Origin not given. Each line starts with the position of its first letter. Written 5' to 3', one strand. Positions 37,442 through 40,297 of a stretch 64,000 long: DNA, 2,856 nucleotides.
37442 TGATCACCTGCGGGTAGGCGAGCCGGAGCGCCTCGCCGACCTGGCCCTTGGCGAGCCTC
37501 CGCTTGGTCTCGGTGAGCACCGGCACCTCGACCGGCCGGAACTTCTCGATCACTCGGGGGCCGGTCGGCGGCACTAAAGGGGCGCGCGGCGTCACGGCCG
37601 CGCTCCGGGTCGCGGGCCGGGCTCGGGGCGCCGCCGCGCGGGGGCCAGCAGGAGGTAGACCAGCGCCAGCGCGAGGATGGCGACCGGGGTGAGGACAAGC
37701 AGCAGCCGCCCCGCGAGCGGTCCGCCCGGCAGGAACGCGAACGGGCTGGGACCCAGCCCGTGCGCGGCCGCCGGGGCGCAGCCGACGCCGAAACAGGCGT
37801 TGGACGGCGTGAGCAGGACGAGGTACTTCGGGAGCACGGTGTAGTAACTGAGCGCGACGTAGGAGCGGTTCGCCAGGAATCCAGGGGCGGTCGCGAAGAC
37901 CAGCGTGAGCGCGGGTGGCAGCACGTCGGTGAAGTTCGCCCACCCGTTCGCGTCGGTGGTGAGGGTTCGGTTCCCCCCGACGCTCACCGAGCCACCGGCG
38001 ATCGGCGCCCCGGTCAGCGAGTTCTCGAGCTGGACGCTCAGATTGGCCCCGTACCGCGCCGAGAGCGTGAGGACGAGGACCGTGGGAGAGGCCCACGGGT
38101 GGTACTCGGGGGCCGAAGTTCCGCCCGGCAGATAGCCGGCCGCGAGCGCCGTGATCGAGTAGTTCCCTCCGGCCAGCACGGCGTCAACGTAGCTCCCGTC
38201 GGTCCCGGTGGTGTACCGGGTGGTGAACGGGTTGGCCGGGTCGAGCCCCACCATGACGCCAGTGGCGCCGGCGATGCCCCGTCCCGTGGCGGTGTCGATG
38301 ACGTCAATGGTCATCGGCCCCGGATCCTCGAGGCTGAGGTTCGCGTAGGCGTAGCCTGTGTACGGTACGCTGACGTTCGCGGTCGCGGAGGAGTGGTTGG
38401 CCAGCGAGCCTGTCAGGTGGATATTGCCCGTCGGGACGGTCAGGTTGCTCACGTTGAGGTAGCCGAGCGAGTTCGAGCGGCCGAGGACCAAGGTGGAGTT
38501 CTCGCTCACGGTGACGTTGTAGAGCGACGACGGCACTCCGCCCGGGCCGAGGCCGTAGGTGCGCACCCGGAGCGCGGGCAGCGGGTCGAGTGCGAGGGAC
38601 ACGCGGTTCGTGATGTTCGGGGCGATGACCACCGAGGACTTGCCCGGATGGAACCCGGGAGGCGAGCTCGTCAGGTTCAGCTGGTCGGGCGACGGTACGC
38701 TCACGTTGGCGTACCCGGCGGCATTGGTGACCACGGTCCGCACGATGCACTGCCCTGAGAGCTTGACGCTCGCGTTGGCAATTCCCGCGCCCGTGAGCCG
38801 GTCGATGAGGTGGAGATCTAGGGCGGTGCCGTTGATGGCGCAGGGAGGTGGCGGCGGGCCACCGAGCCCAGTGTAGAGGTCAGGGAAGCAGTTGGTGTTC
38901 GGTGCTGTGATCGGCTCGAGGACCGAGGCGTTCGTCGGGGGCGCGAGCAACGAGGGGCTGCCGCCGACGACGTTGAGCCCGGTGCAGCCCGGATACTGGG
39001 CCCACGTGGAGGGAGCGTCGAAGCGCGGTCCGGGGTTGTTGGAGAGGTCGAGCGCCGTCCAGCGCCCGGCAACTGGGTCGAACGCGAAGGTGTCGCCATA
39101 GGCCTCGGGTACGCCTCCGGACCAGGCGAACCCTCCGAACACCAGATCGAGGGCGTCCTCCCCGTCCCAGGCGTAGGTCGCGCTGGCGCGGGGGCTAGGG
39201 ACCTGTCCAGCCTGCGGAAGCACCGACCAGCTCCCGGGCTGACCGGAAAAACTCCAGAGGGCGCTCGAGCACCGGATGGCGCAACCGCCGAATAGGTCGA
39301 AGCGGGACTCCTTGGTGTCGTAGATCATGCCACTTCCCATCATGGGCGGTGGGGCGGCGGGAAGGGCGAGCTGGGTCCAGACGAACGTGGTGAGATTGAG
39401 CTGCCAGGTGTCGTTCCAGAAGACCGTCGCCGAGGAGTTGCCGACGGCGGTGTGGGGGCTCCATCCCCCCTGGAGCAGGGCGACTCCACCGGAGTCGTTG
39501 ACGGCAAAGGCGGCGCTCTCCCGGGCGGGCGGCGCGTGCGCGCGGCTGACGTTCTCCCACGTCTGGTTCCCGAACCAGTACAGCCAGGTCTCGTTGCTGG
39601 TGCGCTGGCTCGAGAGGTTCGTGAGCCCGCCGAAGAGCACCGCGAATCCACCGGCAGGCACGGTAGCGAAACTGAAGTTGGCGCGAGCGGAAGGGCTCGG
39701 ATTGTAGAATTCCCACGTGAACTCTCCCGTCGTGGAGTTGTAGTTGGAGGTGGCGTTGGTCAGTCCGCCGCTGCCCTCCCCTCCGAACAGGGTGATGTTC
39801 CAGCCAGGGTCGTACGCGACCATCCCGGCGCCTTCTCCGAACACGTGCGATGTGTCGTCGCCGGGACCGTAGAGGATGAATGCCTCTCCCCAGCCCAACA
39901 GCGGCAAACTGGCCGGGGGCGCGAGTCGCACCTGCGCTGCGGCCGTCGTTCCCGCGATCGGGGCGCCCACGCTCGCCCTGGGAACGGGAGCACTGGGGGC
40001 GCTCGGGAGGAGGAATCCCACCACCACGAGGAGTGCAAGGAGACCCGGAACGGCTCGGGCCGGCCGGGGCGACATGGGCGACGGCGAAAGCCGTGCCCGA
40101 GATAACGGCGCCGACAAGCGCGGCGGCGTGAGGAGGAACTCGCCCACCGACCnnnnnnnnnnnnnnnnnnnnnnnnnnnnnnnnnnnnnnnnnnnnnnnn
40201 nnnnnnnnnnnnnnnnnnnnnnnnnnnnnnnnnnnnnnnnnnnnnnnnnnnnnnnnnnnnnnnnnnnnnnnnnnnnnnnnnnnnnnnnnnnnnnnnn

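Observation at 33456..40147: Second, permuted copy of the MoxR module linked to a Kelch/Ig-like giant surface protein (module 2)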

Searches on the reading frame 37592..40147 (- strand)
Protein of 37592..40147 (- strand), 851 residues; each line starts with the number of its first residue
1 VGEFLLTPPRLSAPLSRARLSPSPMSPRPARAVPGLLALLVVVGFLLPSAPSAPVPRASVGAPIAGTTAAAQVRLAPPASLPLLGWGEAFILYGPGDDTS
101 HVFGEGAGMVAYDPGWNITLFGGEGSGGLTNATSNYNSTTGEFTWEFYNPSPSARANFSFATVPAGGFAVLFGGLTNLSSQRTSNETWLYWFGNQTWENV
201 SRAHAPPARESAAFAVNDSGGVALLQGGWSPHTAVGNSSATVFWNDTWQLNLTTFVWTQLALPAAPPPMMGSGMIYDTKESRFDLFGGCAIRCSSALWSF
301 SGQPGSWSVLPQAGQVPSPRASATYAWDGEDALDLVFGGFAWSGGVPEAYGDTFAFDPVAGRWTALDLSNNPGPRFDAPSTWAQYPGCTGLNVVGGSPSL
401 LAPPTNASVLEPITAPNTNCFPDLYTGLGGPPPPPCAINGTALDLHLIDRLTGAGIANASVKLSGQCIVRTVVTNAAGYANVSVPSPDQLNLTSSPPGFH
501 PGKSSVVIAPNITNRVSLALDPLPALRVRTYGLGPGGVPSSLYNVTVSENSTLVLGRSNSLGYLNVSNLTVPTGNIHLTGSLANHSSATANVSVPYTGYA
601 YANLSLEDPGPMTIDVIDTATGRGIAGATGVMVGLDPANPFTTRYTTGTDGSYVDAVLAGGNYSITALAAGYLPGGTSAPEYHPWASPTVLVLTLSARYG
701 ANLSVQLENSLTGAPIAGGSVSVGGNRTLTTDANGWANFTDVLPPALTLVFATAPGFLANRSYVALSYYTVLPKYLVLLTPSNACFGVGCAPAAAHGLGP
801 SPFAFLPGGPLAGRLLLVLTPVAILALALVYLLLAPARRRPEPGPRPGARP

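Call 5: search_protein_families(library=pfam, proteins=[window:37592-40147:-], max_evalue=0.01)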
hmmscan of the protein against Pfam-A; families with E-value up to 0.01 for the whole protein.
window:37592-40147:- (851 aa): 9 families
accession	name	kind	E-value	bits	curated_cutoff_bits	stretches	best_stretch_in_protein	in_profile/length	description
PF24681.1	Kelch_KLHDC2_KLHL20_DRC7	-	7.5e-24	84.7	50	2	113-265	60-199/221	KLHDC2/KLHL20/DRC7 Kelch-repeats domain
PF13620.12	CarboxypepD_reg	-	8.9e-19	68.1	32.3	3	449-520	8-81/82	Carboxypeptidase regulatory-like domain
PF24981.1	Beta-prop_ATRN-LZTR1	-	1.9e-17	63.9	50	2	120-290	3-169/289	Attractin/LZTR1 beta-propeller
PF13415.12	Kelch_3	-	4.2e-17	62.3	22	1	166-213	1-44/48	Galactose oxidase, central domain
PF13418.12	Kelch_4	-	1.8e-07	31.4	21.6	0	335-366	16-44/49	Galactose oxidase, central domain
PF17210.9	SdrD_B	-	0.00021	21.9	29.7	0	624-668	20-65/112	SdrD B-like domain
PF13715.12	CarbopepD_reg_2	-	0.0017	18.8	32.2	0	448-519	6-75/88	CarboxypepD_reg-like domain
PF13854.13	Kelch_HCF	-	0.0053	16.5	113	0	150-267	117-237/345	Host cell factor, Kelch-repeats domain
PF13964.12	Kelch_6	-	0.0072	16.7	25.3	0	159-204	4-47/50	Kelch motif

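Call 9: search_protein_families(library=ncbifam, proteins=[window:37592-40147:-], max_evalue=0.01)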
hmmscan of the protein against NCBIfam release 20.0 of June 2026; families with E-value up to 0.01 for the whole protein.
window:37592-40147:- (851 aa): 1 family
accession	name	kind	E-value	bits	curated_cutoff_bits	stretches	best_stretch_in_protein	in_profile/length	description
NF052345.1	S_layer_anammox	exception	3.8e-05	21.2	1400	0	424-599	1296-1463/1596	Kustd1514 family S-layer glycoprotein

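Call 61: find_homologous_proteins(query=window:37592-40075:-, max_evalue=1e-10)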
Query window:37592-40075:- (827 aa): 380 proteins with E <= 1e-10 among 8000 candidates; the best 120 are listed.
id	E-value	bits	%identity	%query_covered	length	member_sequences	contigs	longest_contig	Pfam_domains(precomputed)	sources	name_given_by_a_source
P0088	0.0e+0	1856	100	100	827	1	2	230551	PF24681.2,PF13415.13,PF24981.2,PF13620.13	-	-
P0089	0.0e+0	1239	69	96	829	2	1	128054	PF24681.2,PF13415.13,PF24981.2,PF13620.13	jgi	jgi:hypothetical protein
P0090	0.0e+0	1219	70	93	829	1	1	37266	PF24681.2,PF13415.13,PF24981.2,PF13620.13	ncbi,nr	ncbi:MAG: hypothetical protein L3K13_01995 [Thermoplasmata archaeon]|nr:hypothetical protein [Thermo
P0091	0.0e+0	1120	63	95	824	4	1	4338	PF24681.2,PF13415.13,PF24981.2,PF13620.13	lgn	-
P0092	3.1e-260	884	68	69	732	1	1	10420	PF24681.2,PF13415.13,PF24981.2,PF13620.13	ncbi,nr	ncbi:MAG: hypothetical protein L3K07_07370 [Thermoplasmata archaeon]|nr:hypothetical protein [Thermo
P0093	2.9e-247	842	51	98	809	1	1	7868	PF24681.2,PF13415.13,PF24981.2,PF13620.13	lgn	-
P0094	3.5e-217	742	49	88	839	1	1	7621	PF13715.13,PF24681.2,PF13415.13,PF24981.2,PF13620.13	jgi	jgi:hypothetical protein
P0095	7.6e-217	741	48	98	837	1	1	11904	PF24681.2,PF13415.13,PF24981.2,PF13620.13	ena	-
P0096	1.0e-216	740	50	85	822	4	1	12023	PF13715.13,PF24681.2,PF13415.13,PF24981.2,PF13620.13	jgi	-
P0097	1.8e-216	740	49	88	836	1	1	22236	PF13715.13,PF24681.2,PF13415.13,PF24981.2,PF13620.13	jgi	jgi:hypothetical protein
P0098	2.2e-215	736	47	98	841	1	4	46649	PF24681.2,PF13415.13,PF24981.2,PF13620.13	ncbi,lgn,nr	ncbi:MAG TPA: kelch repeat-containing protein [Thermoplasmata archaeon]|nr:kelch repeat-containing p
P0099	5.5e-215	735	48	93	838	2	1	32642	PF24681.2,PF13415.13,PF24981.2,PF13620.13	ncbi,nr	ncbi:MAG: hypothetical protein L3K00_08155 [Thermoplasmata archaeon]|nr:hypothetical protein [Thermo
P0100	9.7e-214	731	47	92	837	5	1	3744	PF24681.2,PF13415.13,PF24981.2,PF13620.13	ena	-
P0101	3.2e-212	726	45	99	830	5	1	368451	PF13715.13,PF24681.2,PF13415.13,PF24981.2,PF13620.13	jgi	jgi:hypothetical protein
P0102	3.2e-212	726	47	94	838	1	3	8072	PF24681.2,PF13415.13,PF24981.2,PF13620.13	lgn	-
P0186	4.6e-54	202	31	62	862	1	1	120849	PF24996.1,PF07646.22,PF13418.13,PF24681.2,PF13415.13,PF24981.2,PF01344.32,PF13620.13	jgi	jgi:hypothetical protein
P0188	8.7e-54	201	29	87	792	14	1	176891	PF07646.22,PF13715.13,PF13418.13,PF24681.2,PF13415.13,PF24981.2,PF01344.32,PF13620.13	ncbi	-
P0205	1.3e-48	184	28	81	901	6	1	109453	PF13715.13,PF24681.2,PF13415.13,PF24981.2,PF01344.32,PF13620.13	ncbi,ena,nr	ncbi:MAG TPA: carboxypeptidase regulatory-like domain-containing protein [Thermoplasmata archaeon]|n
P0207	6.5e-48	182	34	58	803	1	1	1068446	PF24681.2,PF13854.13,PF13415.13,PF24981.2,PF01344.32,PF13620.13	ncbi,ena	-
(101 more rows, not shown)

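Call 62: find_encoding_contigs(protein=P0188, flank=7000, max_places=1)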
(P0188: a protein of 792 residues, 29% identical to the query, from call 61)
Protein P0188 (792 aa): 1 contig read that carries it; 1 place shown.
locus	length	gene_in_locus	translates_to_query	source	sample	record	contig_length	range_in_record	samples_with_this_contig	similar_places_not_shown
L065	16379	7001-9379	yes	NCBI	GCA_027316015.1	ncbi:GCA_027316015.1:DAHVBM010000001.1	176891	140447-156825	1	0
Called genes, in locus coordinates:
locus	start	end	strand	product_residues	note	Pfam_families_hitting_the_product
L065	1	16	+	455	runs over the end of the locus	-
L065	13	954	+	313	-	PF13302:Acetyltransf_3 (faint), PF00583:Acetyltransf_1, PF13673:Acetyltransf_10, PF08445:FR47, PF13508:Acetyltransf_7, PF13523:Acetyltransf_8 (faint)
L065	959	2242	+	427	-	-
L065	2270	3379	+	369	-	PF02073:Peptidase_M29 (faint)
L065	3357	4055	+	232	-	PF02245:Pur_DNA_glyco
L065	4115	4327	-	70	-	PF01423:LSM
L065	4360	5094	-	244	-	-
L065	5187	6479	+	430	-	PF00809:Pterin_bind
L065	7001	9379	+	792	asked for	PF01344:Kelch_1 (faint), PF13415:Beta-prop_FBX42, PF24681:Kelch_KLHDC2_KLHL20_DRC7, PF24981:Beta-prop_ATRN-LZTR1, PF13415:Beta-prop_FBX42, PF24681:Kelch_KLHDC2_KLHL20_DRC7, PF13620:CarboxypepD_reg, PF13620:CarboxypepD_reg (weak), +3 more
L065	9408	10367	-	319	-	-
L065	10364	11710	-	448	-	PF01882:DUF58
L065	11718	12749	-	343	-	PF00493:MCM (weak), PF20030:bpMoxR, PF07726:AAA_3, PF07728:AAA_5, PF17863:AAA_lid_2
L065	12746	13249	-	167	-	-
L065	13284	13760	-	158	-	-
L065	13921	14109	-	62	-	-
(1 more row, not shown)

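Call 63: find_encoding_contigs(protein=P0186, flank=7000, max_places=1)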
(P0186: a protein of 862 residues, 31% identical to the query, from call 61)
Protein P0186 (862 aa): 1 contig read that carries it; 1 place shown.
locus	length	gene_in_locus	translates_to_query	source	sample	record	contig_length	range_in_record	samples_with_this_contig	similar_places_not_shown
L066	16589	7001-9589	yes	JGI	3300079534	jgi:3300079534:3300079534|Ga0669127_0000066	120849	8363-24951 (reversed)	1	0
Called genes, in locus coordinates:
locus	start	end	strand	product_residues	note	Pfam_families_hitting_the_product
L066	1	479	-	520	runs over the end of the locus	PF07969:Amidohydro_3, PF01979:Amidohydro_1 (weak)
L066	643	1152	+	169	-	-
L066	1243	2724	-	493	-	PF03951:Gln-synt_N, PF00120:Gln-synt_C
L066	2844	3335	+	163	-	PF13545:HTH_Crp_2 (weak), PF13404:HTH_AsnC-type, PF13412:HTH_24, PF01037:AsnC_trans_reg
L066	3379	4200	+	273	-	PF01791:DeoC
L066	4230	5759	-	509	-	PF01432:Peptidase_M3 (faint)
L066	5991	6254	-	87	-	-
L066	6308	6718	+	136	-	-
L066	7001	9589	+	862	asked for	PF13415:Beta-prop_FBX42, PF24681:Kelch_KLHDC2_KLHL20_DRC7, PF24996:NANM (faint), PF01344:Kelch_1 (faint), PF24981:Beta-prop_ATRN-LZTR1, PF13415:Beta-prop_FBX42, PF24681:Kelch_KLHDC2_KLHL20_DRC7, PF13620:CarboxypepD_reg, +2 more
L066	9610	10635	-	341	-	-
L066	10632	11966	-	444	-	PF01882:DUF58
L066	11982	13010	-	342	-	PF00493:MCM (weak), PF20030:bpMoxR, PF07726:AAA_3, PF07728:AAA_5, PF17863:AAA_lid_2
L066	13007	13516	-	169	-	-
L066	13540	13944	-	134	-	-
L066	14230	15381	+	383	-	PF00465:Fe-ADH, PF13685:Fe-ADH_2, PF25137:ADH_Fe_C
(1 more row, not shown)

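Call 90: predict_structure(alignment_id=A5)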
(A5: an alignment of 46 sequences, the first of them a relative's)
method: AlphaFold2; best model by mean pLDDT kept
length: 827 residues; sequences in the alignment: 46
mean_pLDDT: 84.0   pTM: 0.50
mean pLDDT of the five models: 84.0, 82.8, 82.7, 80.7, 80.4
residues with pLDDT >= 90: 498; 70-90: 181; 50-70: 55; < 50: 93
segments of 3 or more residues with pLDDT < 50: 1-8, 23-54, 400-408, 760-767, 769-785, 787-789, 812-827
pLDDT, mean of each block of 10 residues (from residue 1): 43 61 43 39 38 63 75 73 94 93 91 74 93 97 97 94 97 96 97 97 91 86 97 94 94 95 94 92 95 96 94 92 91 94 86 94 90 74 85 65 45 85 93 96 92 95 90 93 84 94 96 91 92 96 91 93 94 94 94 93 95 84 96 92 93 93 93 88 94 94 92 90 92 93 88 84 35 39 46 63 73 44 43
secondary structure, 60 per line:
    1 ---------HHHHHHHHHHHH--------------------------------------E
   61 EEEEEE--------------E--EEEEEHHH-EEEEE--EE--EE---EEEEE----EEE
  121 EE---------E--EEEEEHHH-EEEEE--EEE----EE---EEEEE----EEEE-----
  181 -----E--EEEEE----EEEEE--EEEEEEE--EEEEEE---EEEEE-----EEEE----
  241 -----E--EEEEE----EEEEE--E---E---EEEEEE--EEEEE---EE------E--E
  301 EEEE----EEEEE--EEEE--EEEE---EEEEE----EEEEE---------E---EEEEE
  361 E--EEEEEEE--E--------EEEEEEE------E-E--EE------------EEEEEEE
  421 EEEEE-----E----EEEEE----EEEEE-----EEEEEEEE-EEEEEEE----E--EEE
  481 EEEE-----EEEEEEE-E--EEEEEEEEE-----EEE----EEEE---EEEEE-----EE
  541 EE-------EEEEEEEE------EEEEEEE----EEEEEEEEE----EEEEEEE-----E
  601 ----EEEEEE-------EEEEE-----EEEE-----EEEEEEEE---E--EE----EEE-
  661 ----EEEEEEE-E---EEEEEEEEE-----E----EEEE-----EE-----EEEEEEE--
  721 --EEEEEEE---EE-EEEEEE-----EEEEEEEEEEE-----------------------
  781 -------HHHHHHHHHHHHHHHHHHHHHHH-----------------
elements in order (helices of 4 or more, strands of 3 or more residues): H10-21 E60-66 E84-88 E93-97 E109-113 E118-122 E135-139 E144-148 E151-153 E163-167 E172-175 E189-193 E198-202 E205-211 E214-219 E223-227 E233-236 E249-253 E258-262 E273-278 E281-285 E300-304 E309-313 E316-319 E322-325 E329-333 E338-342 E356-361 E364-370 E382-388 E414-425 E436-440 E445-449 E455-462 E464-470 E478-484 E490-496 E501-509 E515-517 E522-525 E529-533 E539-542 E550-557 E564-570 E575-583 E588-594 E605-610 E618-622 E628-631 E637-644 E657-659 E665-671 E677-685 E696-699 E712-718 E723-729 E736-741 E747-757 H788-810

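Call 93: fold_search(model_id=the predicted structure, library=pdb)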
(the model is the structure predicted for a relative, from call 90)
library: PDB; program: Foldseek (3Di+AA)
matches with E <= 10: 1447; with E <= 0.001: 405
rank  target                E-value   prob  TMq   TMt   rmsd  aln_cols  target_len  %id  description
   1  8glv_DA               5.5e-17  1.00  0.31  0.06  27.5       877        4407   13  96-nm repeat unit of doublet microtubules from Chlamydomonas reinhardtii flagella (released 2023-05-31)
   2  7k58_C                1.1e-16  1.00  0.33  0.07  16.7       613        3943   15  Structure of outer-arm dyneins bound to microtubule with microtubule binding state 1(MTBS-1) (released 2021-09-29)
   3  7k5b_C                2.9e-16  1.00  0.34  0.08  18.7       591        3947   16  Structure of outer-arm dynein bound to microtubule doublet in microtubule binding state 2 (MTBS-2) (released 2021-09-29)
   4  5gq0_B                4.4e-16  1.00  0.33  0.78   3.6       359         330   18  Crystal structure of the Epithiospecifier Protein, ESP from Arabidopsis thaliana (released 2016-08-17)
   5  5gq0_A                1.0e-15  1.00  0.34  0.79   3.3       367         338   18  Crystal structure of the Epithiospecifier Protein, ESP from Arabidopsis thaliana (released 2016-08-17)
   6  5a11_A                7.0e-15  1.00  0.35  0.79   3.6       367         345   16  The crystal structure of Ta-TFP, a thiocyanate-forming protein involved in glucosinolate breakdown (space group P21) (released 2015-08-26)
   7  6zyw_A                9.7e-15  1.00  0.34  0.08  16.8       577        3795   15  Outer Dynein Arm-Shulin complex - overall structure (Tetrahymena thermophila) (released 2021-01-20)
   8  9mez_J                1.1e-14  1.00  0.32  0.79   3.5       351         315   19  Crystal structure of MRAS(GDP) bound to LZTR1(Kelch domain) (released 2025-09-10)
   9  5a10                  1.1e-14  1.00  0.34  0.77   4.2       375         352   17  The crystal structure of Ta-TFP, a thiocyanate-forming protein involved in glucosinolate breakdown (space group C2) (released 2015-08-26)
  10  9mey_B                1.5e-14  1.00  0.32  0.78   3.5       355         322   19  Crystal structure of RIT1(GDP) bound to LZTR1(Kelch domain) (released 2025-09-10)
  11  9d8p_A                2.2e-14  1.00  0.32  0.70   3.9       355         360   18  Focused map of Cryo-EM structure of Ubiquitin C-degron bound to KLHDC10-EloB/C (released 2024-11-20)
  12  9mf0_D                2.7e-14  1.00  0.31  0.76   3.9       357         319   19  Crystal structure of KRAS(GDP) bound to LZTR1(Kelch domain) (released 2025-09-10)
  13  8ebl_A                5.1e-14  1.00  0.32  0.75   4.0       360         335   18  Structure of KLHDC2 substrate binding domain bound to C-degron from EPHB2 (released 2023-02-22)
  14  8sge_A                5.6e-14  1.00  0.33  0.78   4.0       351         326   18  KLHDC2 Kelch Domain with ligand KDRLKZ-1 (released 2024-01-03)
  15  8ebm_B                5.8e-14  1.00  0.33  0.79   3.7       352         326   17  Structure of KLHDC2 substrate binding domain bound to KLHDC2's C-degron mimic (released 2023-02-22)
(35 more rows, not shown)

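Call 95: search_protein_families(library=padloc, proteins=[window:37592-40075:-], max_evalue=0.01)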
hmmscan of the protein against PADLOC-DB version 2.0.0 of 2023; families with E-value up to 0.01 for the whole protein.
window:37592-40075:- (827 aa): 0 families

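Call 96: find_encoding_contigs(protein=P0207, flank=8000, max_places=1)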
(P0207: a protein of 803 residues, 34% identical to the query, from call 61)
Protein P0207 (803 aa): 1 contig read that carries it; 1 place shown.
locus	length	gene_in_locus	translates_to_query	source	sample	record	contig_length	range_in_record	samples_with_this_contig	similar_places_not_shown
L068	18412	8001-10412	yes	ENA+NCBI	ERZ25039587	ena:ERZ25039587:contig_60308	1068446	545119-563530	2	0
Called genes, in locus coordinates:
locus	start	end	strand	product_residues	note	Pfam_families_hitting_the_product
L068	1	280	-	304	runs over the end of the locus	PF00483:NTP_transferase, PF12804:NTP_transf_3 (faint), PF25087:GMPPB_C, PF24894:Hexapep_GlmU (weak), PF25084:LbH_EIF2B (weak)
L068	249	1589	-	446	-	PF00070:Pyr_redox (faint), PF01266:DAO (faint), PF07992:Pyr_redox_2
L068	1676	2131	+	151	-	PF00582:Usp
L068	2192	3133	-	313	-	PF01073:3Beta_HSD (weak), PF01370:Epimerase, PF02719:Polysacc_synt_2 (weak), PF04321:RmlD_sub_bind, PF16363:GDP_Man_Dehyd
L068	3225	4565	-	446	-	PF01212:Beta_elim_lyase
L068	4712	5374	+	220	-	-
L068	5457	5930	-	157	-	-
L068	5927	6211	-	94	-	-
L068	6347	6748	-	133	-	PF02311:AraC_binding, PF07883:Cupin_2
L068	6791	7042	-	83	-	-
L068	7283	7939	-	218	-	PF06197:DUF998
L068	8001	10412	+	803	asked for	PF13415:Beta-prop_FBX42 (weak), PF24681:Kelch_KLHDC2_KLHL20_DRC7, PF01344:Kelch_1 (faint), PF24981:Beta-prop_ATRN-LZTR1 (weak), PF13415:Beta-prop_FBX42, PF24981:Beta-prop_ATRN-LZTR1, PF24681:Kelch_KLHDC2_KLHL20_DRC7, PF13620:CarboxypepD_reg (weak), +1 more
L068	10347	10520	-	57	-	-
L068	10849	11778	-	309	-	-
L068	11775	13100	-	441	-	PF01882:DUF58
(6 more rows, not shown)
